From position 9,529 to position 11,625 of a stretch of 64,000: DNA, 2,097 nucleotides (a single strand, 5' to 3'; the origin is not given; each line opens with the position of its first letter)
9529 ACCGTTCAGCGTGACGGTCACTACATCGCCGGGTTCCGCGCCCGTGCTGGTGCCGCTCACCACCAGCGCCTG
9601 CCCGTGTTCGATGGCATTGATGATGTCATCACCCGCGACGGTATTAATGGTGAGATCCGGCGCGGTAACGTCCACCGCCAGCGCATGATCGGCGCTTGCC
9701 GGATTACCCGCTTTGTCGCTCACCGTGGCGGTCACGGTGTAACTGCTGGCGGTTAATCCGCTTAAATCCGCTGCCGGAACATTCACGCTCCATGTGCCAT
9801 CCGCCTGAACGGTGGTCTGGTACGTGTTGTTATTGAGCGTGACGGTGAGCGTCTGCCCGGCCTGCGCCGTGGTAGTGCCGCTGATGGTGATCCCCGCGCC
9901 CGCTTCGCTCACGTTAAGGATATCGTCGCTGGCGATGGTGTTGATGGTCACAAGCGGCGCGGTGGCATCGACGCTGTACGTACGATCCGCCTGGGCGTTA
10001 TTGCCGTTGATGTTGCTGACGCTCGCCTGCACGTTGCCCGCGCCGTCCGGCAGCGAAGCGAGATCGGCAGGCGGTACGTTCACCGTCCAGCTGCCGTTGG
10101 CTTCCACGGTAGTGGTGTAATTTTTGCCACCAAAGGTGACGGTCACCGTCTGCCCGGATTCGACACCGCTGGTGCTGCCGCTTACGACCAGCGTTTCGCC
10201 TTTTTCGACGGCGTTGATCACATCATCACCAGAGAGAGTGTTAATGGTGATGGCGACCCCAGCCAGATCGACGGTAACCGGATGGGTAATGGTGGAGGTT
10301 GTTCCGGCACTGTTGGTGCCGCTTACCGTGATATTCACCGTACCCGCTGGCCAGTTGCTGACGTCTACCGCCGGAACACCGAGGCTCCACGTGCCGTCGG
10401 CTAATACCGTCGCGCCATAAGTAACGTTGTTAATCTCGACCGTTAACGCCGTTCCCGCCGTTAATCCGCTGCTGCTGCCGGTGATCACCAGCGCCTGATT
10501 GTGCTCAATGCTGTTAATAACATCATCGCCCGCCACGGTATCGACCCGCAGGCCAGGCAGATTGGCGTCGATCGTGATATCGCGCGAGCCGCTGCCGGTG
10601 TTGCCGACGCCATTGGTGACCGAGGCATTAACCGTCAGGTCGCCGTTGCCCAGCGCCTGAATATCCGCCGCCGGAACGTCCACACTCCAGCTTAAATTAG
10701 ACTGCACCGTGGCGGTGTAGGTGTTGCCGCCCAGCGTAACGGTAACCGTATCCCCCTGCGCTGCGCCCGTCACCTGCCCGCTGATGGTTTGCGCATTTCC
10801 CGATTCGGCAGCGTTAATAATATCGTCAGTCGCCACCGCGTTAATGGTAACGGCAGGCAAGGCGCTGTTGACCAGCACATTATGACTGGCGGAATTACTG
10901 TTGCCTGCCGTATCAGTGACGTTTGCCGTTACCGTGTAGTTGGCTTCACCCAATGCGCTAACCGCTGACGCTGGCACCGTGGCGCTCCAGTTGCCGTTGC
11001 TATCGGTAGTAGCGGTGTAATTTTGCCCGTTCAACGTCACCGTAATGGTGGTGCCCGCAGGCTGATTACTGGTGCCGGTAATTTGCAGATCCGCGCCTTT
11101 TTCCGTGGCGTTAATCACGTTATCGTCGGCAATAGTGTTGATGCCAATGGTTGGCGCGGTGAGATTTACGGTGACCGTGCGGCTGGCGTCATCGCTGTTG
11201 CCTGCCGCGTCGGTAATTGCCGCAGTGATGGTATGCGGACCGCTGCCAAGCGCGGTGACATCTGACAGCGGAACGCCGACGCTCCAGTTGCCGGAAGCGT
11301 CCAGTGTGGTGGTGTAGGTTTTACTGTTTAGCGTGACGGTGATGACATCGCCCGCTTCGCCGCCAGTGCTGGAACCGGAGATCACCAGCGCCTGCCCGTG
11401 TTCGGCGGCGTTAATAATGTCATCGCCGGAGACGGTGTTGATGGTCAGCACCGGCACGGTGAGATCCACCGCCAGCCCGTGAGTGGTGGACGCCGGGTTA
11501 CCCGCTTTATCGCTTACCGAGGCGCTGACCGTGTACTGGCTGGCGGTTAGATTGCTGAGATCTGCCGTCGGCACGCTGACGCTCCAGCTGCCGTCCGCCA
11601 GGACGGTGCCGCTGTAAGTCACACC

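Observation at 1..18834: Accessory island at the ybaT junction: TolC-family OMP gene plus a giant Ig-repeat adhesin gene of at least 5,792 codons (putative T1SS adhesin system, truncated by the window)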

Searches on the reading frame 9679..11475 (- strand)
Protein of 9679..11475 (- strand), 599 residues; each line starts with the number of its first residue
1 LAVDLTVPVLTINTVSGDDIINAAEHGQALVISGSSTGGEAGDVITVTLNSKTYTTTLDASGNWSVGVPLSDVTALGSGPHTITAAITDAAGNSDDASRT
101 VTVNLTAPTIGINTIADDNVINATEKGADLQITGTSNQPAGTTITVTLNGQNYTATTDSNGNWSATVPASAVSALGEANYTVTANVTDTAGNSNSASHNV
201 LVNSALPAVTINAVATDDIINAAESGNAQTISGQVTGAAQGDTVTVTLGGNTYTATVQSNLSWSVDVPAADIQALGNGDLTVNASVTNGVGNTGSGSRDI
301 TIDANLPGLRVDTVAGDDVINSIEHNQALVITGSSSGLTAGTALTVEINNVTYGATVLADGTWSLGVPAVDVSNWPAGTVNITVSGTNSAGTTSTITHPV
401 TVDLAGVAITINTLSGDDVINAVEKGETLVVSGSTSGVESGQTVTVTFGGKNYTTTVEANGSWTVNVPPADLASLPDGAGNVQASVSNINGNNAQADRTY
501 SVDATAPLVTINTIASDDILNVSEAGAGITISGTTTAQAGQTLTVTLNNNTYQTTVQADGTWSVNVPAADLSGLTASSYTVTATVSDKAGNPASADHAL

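Call 62: search_solved_structures(query=window:9679-11475:-, max_evalue=1)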
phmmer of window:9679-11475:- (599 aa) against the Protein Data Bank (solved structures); distinct sequences matched with E-value up to 1: 8.
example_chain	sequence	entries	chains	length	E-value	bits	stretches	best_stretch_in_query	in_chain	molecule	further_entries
4p99_A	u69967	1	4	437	1.3e-55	192.5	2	387-593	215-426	MpAFP_RII tetra-tandemer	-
5irb_A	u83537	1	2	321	3.4e-35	125.1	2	409-594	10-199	RTX-adhesin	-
4kdv_A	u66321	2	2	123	1.7e-14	56.8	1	501-593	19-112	Antifreeze protein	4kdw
5k8g_A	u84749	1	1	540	3.3e-08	36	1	5-190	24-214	Antifreeze protein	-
6x5v_A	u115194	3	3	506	4.3e-08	35.7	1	6-190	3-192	Antifreeze protein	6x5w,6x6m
6x6q_A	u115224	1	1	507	4.9e-08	35.5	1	5-190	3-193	Antifreeze protein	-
6xi3_AAA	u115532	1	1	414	7.5e-06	28.2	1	109-504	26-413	Large adhesion protein (Lap) involved in biofilm formation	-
9h4u_A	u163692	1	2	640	0.87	11.5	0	42-89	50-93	Carbohydrate esterase FI8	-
